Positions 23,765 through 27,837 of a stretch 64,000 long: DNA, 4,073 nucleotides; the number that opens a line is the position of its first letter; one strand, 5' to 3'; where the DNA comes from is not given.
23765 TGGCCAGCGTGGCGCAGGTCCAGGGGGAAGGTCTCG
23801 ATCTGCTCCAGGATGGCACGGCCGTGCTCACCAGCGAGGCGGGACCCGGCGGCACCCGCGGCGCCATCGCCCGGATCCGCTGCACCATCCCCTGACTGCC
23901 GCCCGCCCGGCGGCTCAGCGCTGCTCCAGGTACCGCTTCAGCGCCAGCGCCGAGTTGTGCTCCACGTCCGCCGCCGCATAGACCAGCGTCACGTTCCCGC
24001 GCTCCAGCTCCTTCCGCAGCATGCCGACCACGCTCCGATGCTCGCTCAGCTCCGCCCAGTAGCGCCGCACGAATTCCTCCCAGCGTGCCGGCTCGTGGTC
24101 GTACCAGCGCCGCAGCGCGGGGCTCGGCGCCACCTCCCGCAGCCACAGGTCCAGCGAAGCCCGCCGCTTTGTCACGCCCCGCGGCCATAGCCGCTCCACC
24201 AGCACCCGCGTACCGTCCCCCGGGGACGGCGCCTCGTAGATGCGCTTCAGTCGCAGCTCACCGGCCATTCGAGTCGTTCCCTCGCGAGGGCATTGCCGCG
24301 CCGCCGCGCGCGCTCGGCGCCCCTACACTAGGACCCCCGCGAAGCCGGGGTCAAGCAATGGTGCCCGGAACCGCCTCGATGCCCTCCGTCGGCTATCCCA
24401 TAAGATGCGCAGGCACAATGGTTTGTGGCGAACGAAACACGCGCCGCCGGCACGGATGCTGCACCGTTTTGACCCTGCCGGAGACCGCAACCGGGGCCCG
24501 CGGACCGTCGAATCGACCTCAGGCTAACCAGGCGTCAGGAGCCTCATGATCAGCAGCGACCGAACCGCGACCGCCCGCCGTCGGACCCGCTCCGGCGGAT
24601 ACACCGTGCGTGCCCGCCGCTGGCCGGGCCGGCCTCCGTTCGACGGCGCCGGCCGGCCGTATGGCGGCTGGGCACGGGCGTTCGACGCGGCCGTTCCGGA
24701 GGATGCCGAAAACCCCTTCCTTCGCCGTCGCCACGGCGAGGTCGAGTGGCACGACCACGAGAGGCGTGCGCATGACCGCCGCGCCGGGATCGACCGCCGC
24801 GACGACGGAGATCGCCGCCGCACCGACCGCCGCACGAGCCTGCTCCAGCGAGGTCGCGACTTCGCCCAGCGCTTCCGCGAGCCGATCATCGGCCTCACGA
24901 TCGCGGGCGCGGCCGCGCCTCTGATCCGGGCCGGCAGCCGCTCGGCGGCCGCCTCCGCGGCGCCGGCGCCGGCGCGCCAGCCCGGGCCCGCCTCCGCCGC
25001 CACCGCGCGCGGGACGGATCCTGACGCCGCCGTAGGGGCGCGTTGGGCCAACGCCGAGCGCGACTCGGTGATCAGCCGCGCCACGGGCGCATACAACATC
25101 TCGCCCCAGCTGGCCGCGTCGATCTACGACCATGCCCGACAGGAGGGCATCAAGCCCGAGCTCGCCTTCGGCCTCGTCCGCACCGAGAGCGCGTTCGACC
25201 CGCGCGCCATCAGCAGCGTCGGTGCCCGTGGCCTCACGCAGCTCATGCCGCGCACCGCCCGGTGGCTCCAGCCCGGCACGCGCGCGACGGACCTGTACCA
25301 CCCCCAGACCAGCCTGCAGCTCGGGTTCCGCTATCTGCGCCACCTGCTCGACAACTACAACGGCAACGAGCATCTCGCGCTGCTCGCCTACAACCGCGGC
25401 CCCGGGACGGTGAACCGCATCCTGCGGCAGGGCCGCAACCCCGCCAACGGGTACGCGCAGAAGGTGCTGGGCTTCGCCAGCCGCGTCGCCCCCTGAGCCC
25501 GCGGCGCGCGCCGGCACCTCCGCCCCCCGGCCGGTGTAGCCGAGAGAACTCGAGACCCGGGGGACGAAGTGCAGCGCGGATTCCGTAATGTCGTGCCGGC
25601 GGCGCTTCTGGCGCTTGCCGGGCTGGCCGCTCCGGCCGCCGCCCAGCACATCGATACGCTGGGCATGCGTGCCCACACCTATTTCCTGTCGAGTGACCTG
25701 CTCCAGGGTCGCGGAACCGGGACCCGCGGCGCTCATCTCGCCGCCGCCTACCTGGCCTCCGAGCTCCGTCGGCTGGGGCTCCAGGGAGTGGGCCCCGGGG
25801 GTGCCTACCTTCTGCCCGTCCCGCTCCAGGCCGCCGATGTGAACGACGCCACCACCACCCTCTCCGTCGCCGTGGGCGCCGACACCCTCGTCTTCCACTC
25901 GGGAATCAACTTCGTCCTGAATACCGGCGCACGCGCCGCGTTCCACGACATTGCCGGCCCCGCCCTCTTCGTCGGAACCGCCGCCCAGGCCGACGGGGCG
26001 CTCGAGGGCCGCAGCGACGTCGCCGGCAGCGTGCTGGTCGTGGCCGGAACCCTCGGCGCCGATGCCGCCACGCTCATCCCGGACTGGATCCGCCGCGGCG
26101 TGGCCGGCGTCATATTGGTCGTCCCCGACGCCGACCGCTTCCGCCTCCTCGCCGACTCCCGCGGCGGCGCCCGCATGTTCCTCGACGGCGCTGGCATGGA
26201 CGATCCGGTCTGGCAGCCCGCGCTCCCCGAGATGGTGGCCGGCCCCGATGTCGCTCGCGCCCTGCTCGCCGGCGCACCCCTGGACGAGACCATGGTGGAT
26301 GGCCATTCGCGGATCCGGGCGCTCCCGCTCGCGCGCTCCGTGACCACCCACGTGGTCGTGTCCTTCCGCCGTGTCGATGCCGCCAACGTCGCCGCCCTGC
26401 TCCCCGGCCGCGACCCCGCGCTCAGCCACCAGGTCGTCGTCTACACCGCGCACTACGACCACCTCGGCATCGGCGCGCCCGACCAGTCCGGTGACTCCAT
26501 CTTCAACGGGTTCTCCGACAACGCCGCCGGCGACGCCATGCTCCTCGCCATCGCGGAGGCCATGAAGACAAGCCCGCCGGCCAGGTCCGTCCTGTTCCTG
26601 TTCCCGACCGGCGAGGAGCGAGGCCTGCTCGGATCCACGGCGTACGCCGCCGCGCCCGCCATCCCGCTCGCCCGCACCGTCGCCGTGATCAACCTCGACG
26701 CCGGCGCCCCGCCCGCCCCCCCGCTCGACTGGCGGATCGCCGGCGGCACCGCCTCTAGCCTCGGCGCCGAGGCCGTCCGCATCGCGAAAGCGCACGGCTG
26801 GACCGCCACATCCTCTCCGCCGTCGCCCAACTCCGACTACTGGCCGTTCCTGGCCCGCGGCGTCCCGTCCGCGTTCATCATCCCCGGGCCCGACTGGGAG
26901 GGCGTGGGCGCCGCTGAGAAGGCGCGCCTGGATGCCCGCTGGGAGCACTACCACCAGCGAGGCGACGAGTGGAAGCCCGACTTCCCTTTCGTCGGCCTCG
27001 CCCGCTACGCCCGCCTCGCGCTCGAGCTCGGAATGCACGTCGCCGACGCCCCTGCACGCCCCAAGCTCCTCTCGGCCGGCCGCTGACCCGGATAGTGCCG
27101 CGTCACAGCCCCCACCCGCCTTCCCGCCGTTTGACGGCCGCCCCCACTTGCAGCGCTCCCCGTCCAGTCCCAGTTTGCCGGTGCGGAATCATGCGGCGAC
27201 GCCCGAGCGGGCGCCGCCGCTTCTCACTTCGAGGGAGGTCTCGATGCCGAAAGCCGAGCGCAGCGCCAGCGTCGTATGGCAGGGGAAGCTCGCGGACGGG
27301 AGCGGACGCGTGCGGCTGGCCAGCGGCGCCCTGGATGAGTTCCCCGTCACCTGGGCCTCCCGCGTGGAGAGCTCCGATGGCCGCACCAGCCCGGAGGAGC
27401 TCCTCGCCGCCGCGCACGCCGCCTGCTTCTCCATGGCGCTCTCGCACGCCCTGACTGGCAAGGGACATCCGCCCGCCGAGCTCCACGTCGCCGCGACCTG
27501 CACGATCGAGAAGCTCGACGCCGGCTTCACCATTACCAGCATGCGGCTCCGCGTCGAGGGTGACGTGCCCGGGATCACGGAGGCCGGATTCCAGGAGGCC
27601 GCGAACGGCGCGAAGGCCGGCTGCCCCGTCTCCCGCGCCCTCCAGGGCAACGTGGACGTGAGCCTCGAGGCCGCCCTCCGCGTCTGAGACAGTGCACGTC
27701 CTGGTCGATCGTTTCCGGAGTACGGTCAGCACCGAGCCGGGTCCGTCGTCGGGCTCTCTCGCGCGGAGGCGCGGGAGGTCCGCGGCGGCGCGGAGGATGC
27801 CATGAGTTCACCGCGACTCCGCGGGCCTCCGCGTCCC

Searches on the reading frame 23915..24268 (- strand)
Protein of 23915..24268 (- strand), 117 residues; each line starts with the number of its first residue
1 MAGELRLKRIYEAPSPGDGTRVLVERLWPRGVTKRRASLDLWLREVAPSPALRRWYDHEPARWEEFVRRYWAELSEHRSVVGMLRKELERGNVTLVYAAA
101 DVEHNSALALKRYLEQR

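Call 19: search_protein_families(library=pfam, proteins=[window:23915-24268:-], max_evalue=0.001)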
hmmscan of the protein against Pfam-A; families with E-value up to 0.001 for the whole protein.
window:23915-24268:- (117 aa): 3 families
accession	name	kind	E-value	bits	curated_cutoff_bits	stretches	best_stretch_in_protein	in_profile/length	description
PF22752.1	DUF488-N3i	-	7.6e-38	130.4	27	1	5-116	2-113/131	Inactive DUF488-N3 subclade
PF04343.18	DUF488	-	7.1e-30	104.6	22.2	1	6-114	1-121/121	Domain of unknown function DUF488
PF22751.1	DUF488-N3a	-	9.6e-23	81.2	27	1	5-117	1-117/118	Active DUF488-N3 subclade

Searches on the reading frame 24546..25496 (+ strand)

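Call 19: search_protein_families(library=pfam, proteins=[window:24546-25496:+], max_evalue=0.001)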
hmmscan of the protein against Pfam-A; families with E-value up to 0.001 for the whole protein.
window:24546-25496:+ (316 aa): 1 family
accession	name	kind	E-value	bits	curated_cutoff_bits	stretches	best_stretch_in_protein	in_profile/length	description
PF01464.25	SLT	-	1.1e-27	96.3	21.3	1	196-298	6-110/117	Transglycosylase SLT domain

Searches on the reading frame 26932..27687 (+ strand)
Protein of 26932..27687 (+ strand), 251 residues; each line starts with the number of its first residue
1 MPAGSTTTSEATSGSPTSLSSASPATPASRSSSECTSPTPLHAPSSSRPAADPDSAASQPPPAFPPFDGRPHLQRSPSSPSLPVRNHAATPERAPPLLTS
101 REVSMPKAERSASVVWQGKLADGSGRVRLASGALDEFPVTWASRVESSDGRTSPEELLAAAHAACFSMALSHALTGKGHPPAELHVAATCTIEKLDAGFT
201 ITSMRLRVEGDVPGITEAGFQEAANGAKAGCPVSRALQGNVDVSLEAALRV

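Call 56: search_protein_families(library=pfam, proteins=[window:26932-27687:+], max_evalue=0.001)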
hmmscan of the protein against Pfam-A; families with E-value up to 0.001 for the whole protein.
window:26932-27687:+ (251 aa): 1 family
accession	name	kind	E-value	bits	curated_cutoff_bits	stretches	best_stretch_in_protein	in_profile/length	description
PF02566.24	OsmC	-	4.6e-19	69.1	27.5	1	149-246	3-100/100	OsmC-like protein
